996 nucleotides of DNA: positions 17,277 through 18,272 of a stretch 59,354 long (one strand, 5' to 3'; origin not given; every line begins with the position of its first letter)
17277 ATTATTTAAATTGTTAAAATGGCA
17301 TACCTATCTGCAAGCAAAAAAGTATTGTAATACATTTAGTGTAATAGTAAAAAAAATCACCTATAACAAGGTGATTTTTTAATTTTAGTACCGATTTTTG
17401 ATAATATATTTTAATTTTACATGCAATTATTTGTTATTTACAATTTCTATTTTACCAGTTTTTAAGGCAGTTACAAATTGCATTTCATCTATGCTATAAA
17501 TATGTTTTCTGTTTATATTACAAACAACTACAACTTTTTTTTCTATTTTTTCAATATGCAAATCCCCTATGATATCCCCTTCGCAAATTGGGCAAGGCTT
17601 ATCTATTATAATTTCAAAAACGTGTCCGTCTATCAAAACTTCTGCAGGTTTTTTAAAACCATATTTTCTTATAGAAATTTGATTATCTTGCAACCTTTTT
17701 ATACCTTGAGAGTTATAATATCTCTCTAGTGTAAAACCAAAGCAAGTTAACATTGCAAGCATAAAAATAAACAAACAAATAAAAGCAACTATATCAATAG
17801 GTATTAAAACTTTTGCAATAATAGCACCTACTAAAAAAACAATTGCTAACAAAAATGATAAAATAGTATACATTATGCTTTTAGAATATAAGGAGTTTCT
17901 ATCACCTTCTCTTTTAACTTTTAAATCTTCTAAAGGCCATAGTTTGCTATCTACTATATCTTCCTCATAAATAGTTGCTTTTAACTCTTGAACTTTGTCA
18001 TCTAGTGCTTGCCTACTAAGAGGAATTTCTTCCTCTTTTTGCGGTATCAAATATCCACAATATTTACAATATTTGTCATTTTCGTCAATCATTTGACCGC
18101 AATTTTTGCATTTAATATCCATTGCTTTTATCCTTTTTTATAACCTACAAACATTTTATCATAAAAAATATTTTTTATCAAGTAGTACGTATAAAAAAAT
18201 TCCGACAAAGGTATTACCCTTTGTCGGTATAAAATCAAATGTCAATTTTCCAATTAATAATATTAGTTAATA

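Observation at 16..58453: Strand-polar, strongly over-represented motif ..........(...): at least 11 exact copies, all on the + strand, in intergenic and coding DNA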

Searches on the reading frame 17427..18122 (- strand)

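Call 58: search_protein_families(library=pfam, proteins=[window:17427-18122:-], max_evalue=0.01)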
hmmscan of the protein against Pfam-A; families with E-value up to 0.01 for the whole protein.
window:17427-18122:- (231 aa): 4 families
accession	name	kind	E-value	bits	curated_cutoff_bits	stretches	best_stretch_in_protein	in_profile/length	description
PF13240.11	Zn_Ribbon_1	-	2.8e-06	27.4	25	1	4-24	1-21/23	zinc-ribbon domain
PF13248.11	Zn_ribbon_3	-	5.2e-05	23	27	1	3-25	3-25/26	zinc-ribbon domain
PF12773.13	DZR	-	0.0014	19.2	27.3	1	3-23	25-45/45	Double zinc ribbon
PF12832.13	MFS_1_like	-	0.0025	17.4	25.2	1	73-168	121-214/373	MFS_1 like family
